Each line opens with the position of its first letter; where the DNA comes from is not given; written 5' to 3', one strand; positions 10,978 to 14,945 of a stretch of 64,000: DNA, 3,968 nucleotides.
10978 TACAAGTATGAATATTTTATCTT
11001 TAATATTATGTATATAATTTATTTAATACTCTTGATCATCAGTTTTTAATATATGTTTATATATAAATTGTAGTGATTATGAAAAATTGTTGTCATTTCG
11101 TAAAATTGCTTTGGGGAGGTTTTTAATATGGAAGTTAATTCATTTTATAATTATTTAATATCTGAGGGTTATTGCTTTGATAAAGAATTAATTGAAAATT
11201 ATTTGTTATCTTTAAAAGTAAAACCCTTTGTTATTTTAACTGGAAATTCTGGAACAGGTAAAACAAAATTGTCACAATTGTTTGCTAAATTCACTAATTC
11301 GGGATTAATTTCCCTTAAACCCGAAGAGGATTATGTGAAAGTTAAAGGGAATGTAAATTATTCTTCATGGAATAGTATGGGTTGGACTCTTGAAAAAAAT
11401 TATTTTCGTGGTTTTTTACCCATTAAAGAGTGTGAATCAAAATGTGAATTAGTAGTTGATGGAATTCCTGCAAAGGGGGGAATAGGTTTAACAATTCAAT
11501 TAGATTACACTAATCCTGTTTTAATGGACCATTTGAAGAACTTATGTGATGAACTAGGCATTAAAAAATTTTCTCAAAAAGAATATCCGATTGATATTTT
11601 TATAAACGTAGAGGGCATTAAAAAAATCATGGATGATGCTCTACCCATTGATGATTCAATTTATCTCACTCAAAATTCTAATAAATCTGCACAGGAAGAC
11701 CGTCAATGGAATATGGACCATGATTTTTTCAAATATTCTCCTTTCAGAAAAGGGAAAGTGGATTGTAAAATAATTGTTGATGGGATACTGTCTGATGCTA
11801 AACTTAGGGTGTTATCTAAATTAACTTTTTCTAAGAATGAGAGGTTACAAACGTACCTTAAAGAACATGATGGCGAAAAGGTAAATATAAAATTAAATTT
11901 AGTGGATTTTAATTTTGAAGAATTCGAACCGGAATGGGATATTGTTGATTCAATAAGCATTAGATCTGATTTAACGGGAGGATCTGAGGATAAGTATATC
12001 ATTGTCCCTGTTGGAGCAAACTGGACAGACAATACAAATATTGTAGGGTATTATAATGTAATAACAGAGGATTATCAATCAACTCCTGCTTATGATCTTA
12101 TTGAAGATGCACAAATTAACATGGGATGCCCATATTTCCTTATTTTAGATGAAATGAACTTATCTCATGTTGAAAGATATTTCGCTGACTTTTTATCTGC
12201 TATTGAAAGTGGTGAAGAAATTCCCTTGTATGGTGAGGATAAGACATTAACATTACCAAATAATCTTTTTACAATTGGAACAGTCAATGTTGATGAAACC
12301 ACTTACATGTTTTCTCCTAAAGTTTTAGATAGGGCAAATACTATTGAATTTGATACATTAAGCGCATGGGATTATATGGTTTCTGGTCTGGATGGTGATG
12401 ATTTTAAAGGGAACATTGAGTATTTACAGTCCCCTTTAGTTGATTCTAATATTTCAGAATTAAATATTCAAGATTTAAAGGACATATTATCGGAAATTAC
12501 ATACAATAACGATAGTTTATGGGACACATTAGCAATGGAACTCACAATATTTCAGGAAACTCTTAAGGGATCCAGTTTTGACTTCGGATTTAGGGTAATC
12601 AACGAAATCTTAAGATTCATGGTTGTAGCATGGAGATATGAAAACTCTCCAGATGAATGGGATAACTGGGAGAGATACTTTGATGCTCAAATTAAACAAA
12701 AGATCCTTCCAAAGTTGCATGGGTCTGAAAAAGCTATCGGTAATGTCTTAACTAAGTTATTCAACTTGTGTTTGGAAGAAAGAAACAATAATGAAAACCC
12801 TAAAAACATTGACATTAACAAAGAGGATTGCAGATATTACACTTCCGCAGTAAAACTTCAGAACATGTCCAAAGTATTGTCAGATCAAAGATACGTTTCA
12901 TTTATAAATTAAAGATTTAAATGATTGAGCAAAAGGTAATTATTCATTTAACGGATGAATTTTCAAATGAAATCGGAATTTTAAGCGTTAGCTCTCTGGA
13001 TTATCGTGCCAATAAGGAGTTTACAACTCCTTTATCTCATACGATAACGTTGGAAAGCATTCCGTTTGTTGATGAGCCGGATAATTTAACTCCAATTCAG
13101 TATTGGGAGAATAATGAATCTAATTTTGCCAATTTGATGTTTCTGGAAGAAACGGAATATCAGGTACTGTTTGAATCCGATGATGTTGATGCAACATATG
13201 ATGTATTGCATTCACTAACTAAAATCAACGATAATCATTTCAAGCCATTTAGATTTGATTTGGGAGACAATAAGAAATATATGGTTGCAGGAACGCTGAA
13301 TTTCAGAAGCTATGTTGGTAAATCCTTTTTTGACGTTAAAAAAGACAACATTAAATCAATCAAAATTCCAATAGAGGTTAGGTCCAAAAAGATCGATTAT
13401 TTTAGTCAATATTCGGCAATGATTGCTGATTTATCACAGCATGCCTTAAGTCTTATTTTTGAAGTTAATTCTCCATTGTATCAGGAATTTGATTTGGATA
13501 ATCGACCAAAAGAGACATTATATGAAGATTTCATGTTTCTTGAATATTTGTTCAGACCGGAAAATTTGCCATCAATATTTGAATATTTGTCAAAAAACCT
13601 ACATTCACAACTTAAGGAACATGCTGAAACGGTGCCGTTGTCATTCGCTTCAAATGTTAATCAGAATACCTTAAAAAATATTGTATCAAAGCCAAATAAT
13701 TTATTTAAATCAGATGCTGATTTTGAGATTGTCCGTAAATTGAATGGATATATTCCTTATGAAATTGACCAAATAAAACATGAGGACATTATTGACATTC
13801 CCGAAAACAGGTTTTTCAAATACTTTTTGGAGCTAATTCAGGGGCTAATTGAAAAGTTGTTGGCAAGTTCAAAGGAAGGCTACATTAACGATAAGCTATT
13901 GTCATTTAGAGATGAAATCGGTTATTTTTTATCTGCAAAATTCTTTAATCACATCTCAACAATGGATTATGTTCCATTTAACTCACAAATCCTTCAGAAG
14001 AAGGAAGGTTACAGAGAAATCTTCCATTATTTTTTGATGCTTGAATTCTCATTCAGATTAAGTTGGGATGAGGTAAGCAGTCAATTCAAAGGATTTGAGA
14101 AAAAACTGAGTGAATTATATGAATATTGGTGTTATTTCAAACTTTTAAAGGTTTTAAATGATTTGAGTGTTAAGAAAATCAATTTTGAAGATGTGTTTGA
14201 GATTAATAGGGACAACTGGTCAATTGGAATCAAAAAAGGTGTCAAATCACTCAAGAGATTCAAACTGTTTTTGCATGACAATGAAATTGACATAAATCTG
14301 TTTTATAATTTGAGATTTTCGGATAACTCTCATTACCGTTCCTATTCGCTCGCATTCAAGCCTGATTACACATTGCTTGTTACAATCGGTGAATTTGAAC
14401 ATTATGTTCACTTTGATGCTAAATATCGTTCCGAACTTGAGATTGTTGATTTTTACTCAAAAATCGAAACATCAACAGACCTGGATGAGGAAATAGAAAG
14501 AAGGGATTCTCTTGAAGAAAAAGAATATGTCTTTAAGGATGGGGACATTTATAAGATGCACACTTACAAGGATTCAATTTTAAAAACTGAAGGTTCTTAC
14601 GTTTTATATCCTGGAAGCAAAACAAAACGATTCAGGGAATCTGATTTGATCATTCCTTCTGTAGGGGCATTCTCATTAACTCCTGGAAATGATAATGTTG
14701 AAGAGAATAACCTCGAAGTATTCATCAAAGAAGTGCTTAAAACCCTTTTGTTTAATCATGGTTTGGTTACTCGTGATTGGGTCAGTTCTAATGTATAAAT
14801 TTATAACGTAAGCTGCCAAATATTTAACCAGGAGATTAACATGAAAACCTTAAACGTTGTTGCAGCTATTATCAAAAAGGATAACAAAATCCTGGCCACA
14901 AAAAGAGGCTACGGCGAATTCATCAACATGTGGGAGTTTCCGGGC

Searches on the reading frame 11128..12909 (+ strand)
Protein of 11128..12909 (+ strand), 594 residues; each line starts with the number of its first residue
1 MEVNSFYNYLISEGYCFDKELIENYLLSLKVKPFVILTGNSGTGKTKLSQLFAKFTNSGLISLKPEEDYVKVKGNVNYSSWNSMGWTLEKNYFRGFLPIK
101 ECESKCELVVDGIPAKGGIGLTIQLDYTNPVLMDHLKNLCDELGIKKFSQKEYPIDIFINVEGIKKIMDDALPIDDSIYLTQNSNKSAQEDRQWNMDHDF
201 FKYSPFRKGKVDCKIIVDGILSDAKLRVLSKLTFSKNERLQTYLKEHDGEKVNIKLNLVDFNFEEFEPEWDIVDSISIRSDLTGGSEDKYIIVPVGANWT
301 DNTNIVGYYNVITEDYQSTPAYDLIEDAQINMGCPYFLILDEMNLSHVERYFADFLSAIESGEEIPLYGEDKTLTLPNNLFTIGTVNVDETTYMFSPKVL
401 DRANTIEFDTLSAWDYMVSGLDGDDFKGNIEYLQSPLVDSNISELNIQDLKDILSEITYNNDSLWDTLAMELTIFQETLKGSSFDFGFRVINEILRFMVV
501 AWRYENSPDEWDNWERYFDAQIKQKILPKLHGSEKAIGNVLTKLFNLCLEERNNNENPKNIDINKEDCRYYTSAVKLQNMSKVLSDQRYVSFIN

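Call 16: search_protein_families(library=pfam, proteins=[window:11128-12909:+], max_evalue=0.001)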
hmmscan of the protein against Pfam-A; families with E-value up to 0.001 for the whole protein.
window:11128-12909:+ (594 aa): 0 families

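Call 90: search_protein_families(library=padloc, proteins=[window:11128-12909:+], max_evalue=0.001)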
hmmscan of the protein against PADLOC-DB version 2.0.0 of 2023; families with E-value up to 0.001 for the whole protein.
window:11128-12909:+ (594 aa): 1 family
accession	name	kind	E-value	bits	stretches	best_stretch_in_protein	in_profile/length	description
PDLC04547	PDC-M26A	-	1.8e-47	160.3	3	289-371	359-444/724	-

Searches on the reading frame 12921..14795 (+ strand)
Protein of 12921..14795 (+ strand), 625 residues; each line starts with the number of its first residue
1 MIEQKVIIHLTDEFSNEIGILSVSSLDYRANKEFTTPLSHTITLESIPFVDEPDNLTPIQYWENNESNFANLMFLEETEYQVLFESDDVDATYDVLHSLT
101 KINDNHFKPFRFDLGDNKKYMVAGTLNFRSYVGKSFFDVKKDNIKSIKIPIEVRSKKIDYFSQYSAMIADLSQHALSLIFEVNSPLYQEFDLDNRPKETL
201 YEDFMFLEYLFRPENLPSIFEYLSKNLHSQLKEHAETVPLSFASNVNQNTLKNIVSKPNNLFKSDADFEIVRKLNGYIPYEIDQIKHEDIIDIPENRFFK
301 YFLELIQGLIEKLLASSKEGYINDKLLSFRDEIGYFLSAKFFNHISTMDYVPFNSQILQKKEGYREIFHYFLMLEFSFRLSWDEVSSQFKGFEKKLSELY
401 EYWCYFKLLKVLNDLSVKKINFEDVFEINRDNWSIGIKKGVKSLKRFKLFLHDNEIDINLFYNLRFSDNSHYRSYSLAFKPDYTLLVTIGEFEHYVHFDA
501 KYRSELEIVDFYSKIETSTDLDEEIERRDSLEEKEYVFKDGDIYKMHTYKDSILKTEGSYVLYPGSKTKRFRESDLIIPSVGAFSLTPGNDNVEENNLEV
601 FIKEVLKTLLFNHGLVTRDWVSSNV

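Call 16: search_protein_families(library=pfam, proteins=[window:12921-14795:+], max_evalue=0.001)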
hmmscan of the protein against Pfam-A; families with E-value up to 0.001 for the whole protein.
window:12921-14795:+ (625 aa): 2 families
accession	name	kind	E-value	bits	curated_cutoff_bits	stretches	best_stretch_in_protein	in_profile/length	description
PF09823.15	DUF2357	-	6.5e-51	173.4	23.3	1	124-371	2-251/251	Domain of unknown function (DUF2357)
PF04411.18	PDDEXK_7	-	3.2e-32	112.3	22.1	1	398-567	1-163/164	PD-(D/E)XK nuclease superfamily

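Call 90: search_protein_families(library=padloc, proteins=[window:12921-14795:+], max_evalue=0.001)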
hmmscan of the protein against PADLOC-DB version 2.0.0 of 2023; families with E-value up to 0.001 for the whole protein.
window:12921-14795:+ (625 aa): 0 families
